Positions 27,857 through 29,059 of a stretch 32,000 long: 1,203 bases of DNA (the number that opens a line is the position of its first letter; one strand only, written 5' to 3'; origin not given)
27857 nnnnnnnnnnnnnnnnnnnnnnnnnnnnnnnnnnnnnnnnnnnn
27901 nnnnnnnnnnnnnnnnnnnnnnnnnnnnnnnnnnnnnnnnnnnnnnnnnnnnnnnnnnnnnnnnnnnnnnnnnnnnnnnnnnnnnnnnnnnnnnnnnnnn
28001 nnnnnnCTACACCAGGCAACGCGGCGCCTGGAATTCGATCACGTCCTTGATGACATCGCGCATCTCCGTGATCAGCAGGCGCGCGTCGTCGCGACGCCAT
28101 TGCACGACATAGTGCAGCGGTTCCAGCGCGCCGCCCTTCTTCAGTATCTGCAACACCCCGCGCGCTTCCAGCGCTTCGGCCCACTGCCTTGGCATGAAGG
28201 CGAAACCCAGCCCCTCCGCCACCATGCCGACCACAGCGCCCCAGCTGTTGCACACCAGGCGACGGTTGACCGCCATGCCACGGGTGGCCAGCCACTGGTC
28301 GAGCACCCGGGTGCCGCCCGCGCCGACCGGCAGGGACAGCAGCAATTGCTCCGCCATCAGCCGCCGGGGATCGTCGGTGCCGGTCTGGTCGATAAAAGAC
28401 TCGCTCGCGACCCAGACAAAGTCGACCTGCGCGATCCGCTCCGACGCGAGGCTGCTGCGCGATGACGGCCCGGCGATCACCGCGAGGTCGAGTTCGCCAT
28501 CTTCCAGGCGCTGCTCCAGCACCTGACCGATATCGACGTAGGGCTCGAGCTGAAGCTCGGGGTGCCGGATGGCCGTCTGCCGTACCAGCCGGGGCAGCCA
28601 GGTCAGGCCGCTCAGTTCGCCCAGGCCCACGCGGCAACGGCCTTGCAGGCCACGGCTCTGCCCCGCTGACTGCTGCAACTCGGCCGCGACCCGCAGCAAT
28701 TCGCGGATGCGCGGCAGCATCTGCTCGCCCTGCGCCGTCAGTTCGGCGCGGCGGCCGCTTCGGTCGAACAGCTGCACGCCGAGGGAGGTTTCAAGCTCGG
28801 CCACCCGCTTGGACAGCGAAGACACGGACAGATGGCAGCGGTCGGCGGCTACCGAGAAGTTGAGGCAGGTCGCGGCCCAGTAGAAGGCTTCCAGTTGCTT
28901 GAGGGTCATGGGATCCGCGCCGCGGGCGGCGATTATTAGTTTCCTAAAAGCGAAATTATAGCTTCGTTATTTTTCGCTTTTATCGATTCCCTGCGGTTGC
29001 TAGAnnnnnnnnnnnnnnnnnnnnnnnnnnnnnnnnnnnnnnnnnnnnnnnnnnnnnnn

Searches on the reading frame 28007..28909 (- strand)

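Call 43: search_protein_families(library=pfam, proteins=[window:28007-28909:-], max_evalue=0.00001)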
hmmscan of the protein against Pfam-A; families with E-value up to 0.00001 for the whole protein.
window:28007-28909:- (300 aa): 2 families
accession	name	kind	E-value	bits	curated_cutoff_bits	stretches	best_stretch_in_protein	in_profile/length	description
PF03466.25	LysR_substrate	-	7.3e-36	124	28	1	86-289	2-206/209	LysR substrate binding domain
PF00126.33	HTH_1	-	2.5e-19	69.4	26.6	1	3-62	1-60/60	Bacterial regulatory helix-turn-helix protein, lysR family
